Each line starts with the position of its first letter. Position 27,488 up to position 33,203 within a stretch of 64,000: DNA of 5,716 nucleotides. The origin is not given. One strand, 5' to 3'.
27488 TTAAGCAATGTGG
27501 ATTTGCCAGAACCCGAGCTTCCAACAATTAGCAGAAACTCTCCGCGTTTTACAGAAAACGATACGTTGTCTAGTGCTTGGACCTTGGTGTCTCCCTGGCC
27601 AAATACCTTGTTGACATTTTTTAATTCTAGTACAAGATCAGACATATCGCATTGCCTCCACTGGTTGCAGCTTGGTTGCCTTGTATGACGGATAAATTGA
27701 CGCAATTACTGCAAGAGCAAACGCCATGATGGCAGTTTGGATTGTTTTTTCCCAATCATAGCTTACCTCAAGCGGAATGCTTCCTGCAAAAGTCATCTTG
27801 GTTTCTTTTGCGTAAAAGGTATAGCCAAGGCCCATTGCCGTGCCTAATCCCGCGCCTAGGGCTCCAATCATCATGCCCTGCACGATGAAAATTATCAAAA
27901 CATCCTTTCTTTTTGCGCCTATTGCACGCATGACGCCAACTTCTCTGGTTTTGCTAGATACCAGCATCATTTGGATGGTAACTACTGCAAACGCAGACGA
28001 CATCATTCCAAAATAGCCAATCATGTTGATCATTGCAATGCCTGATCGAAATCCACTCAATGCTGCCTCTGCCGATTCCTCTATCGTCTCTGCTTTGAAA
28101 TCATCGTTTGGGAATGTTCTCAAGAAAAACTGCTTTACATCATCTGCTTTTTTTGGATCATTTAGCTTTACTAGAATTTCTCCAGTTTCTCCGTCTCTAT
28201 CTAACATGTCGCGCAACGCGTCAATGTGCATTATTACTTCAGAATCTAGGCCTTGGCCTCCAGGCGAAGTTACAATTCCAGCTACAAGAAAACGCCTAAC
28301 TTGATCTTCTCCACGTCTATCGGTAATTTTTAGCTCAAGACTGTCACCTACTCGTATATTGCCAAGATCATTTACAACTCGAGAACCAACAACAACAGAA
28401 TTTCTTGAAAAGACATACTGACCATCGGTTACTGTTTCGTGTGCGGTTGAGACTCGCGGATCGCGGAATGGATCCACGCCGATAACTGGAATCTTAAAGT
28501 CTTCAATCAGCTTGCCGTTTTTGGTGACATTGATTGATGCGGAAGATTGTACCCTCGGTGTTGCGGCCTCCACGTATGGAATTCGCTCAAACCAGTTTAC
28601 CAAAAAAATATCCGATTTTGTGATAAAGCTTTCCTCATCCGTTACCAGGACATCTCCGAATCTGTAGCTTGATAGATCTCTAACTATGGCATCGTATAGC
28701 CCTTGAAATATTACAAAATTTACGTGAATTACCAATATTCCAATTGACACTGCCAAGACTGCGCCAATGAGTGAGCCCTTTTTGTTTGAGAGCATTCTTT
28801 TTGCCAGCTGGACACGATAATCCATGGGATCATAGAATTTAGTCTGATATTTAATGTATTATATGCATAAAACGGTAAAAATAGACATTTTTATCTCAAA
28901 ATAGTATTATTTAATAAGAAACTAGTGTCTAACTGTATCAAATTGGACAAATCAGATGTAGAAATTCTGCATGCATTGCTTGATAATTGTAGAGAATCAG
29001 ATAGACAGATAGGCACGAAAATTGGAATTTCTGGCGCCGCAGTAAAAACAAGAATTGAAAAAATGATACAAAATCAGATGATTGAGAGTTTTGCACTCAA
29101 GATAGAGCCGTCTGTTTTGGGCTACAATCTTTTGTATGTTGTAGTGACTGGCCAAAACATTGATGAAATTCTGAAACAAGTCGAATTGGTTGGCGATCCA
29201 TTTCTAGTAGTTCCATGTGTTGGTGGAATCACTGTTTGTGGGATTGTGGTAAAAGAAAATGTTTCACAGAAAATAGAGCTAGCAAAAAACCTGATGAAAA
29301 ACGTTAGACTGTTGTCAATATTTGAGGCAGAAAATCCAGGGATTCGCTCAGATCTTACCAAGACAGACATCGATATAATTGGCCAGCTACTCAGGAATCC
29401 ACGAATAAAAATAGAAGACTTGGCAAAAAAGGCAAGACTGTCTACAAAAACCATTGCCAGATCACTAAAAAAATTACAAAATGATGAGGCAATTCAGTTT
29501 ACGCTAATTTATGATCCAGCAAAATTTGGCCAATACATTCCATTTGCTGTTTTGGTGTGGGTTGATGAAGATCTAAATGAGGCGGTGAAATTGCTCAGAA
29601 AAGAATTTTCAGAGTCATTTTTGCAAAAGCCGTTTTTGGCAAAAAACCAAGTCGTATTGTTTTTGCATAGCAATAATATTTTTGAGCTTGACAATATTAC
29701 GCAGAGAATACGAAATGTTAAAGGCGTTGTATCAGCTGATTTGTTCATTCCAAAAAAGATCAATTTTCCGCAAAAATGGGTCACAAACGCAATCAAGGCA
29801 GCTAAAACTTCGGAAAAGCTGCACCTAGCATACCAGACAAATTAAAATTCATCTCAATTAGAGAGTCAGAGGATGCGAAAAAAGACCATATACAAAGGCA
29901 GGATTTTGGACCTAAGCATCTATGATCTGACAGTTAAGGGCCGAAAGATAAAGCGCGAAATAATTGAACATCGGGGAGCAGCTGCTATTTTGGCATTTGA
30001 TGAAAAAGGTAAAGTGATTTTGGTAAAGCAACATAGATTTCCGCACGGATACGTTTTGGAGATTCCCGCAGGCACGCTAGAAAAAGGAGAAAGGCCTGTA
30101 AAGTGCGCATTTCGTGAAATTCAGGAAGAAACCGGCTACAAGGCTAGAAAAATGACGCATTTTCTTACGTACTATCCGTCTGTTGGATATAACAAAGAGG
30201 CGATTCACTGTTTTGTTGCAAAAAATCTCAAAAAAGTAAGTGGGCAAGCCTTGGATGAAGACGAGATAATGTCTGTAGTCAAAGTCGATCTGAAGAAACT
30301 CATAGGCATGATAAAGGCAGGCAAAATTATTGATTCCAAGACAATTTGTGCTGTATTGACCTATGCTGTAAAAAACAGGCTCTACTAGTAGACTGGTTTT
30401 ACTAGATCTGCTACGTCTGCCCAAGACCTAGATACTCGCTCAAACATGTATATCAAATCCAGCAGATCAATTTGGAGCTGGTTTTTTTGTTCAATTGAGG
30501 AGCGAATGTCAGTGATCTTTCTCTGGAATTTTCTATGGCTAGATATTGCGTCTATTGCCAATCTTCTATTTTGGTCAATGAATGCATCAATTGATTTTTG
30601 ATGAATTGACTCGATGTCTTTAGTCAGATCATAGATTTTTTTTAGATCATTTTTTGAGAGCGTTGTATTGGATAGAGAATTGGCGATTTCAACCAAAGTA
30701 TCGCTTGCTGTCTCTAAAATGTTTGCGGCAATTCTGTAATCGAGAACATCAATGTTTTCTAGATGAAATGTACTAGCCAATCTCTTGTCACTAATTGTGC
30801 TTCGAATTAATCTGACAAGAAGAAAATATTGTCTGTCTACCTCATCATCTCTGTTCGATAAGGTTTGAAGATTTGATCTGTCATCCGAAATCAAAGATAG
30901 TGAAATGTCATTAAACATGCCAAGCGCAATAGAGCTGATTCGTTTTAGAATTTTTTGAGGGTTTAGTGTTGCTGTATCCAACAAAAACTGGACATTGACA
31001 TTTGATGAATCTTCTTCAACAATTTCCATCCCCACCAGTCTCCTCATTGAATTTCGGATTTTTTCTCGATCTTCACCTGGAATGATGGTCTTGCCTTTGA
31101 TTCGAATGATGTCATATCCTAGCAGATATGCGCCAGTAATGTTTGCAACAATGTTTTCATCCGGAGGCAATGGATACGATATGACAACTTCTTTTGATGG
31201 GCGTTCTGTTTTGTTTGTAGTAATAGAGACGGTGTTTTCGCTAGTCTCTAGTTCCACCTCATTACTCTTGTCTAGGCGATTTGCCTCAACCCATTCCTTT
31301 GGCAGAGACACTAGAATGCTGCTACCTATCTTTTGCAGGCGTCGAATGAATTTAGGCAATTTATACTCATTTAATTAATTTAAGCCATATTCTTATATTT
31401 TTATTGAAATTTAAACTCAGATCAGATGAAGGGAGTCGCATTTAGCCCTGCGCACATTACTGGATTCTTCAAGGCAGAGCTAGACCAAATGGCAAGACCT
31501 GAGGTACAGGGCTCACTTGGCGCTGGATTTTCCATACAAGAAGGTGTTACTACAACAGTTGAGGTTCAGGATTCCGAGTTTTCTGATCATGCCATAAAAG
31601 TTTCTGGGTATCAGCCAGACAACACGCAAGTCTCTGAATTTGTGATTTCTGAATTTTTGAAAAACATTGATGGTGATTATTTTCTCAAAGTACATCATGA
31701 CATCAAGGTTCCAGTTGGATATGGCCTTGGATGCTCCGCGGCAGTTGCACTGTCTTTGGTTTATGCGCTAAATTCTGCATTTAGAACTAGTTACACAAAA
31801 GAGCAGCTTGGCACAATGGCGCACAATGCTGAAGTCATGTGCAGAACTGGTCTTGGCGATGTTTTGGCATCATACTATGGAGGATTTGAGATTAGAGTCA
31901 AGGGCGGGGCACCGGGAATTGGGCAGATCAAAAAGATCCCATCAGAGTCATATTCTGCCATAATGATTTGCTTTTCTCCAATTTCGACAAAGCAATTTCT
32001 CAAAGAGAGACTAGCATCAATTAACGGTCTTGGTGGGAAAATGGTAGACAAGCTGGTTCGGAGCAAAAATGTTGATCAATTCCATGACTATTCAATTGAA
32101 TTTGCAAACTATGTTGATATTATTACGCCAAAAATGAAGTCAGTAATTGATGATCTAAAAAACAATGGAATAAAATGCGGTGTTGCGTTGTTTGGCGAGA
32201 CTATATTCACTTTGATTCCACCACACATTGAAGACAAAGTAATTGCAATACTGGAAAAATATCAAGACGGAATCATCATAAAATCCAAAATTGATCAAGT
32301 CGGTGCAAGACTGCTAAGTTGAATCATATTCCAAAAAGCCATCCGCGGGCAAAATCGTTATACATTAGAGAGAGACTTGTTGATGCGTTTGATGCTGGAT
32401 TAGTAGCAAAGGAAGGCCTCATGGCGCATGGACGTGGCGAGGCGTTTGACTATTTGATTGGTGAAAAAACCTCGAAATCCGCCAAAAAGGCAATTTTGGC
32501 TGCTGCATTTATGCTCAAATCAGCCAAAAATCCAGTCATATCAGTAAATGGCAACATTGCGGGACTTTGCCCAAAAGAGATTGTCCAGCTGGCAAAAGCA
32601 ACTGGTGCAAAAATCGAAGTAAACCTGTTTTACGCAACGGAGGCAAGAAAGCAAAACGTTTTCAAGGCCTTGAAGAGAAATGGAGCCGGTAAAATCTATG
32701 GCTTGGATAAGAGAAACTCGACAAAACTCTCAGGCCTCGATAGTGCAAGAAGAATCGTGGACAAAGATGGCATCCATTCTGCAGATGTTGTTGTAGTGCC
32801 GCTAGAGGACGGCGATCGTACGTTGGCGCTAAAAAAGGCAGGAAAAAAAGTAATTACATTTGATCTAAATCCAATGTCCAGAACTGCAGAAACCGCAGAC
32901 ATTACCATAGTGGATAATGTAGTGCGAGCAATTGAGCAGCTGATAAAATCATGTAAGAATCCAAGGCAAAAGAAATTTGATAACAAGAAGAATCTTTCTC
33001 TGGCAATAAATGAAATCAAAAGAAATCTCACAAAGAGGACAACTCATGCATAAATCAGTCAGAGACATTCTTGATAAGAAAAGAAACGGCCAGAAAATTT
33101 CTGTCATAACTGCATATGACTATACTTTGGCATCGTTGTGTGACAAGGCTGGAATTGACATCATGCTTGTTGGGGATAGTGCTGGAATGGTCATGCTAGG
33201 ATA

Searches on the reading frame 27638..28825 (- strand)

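Call 66: search_protein_families(library=padloc, proteins=[window:27638-28825:-], max_evalue=0.001)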
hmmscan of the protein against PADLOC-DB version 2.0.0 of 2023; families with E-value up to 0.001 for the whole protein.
window:27638-28825:- (395 aa): 1 family
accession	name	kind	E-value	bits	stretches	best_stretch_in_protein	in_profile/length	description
PDLC01991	CARF_m8--CARF_LolE_TM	-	2.2e-09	34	1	280-386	450-550/810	-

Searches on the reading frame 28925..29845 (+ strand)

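Call 66: search_protein_families(library=padloc, proteins=[window:28925-29845:+], max_evalue=0.001)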
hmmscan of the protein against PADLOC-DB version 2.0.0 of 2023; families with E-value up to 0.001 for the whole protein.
window:28925-29845:+ (306 aa): 9 families
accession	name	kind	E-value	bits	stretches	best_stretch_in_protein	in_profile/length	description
PDLC01044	Csa3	-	3.8e-09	34.7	1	134-185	129-174/194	Type I-A associated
PDLC01848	CARF3--CARF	-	1.6e-08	32.5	1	110-191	106-180/197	-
PDLC01434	CasR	-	1.8e-06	25.9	1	132-188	112-169/191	"CAS-I,CAS-II,CAS-III,CAS-IV,CAS-V,CAS-VI; associated_signaling"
PDLC01852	CARF3--CARF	-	1.5e-05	23.1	1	132-191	129-188/208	-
PDLC01268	CasR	-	3.1e-05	22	0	105-190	91-167/179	"CAS-I,CAS-II,CAS-III,CAS-IV,CAS-V,CAS-VI; associated_signaling"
PDLC01879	CARF3--CARF_TM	-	5.4e-05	20.9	0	142-190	152-200/222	-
PDLC03963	SoFic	-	0.00038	18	1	128-190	273-337/361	-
PDLC01850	CARF3--CARF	-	0.00046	18.1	1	138-186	137-185/209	-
PDLC01860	CARF3--CARF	-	0.0005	18.2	0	134-193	131-190/210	-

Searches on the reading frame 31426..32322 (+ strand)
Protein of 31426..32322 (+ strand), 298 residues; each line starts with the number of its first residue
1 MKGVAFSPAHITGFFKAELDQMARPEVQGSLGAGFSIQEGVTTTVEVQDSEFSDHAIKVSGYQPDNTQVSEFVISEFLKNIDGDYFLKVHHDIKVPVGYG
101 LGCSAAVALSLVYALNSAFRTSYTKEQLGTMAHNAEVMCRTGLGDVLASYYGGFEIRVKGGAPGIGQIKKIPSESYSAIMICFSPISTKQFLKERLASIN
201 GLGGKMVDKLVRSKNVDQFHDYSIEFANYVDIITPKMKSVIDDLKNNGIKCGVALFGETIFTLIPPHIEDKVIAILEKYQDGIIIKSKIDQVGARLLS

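Call 8: search_protein_families(library=pfam, proteins=[window:31426-32322:+], max_evalue=0.001)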
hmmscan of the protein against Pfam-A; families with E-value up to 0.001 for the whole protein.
window:31426-32322:+ (298 aa): 2 families
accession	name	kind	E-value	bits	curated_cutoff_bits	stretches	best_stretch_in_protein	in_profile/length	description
PF00288.32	GHMP_kinases_N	-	2.2e-13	50.7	22.3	1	86-153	17-87/87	GHMP kinases N terminal domain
PF22700.2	MVD-like_N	-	8e-06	26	27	1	30-134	25-130/157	Diphosphomevalonate decarboxylase-like N-terminal domain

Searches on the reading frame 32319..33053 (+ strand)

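Call 8: search_protein_families(library=pfam, proteins=[window:32319-33053:+], max_evalue=0.001)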
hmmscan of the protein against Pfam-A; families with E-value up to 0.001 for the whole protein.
window:32319-33053:+ (244 aa): 1 family
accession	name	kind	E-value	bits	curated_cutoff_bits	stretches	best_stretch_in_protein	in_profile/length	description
PF02006.22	PPS_PS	-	6.9e-64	215.1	26.4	1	67-225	2-158/176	Phosphopantothenate/pantothenate synthetase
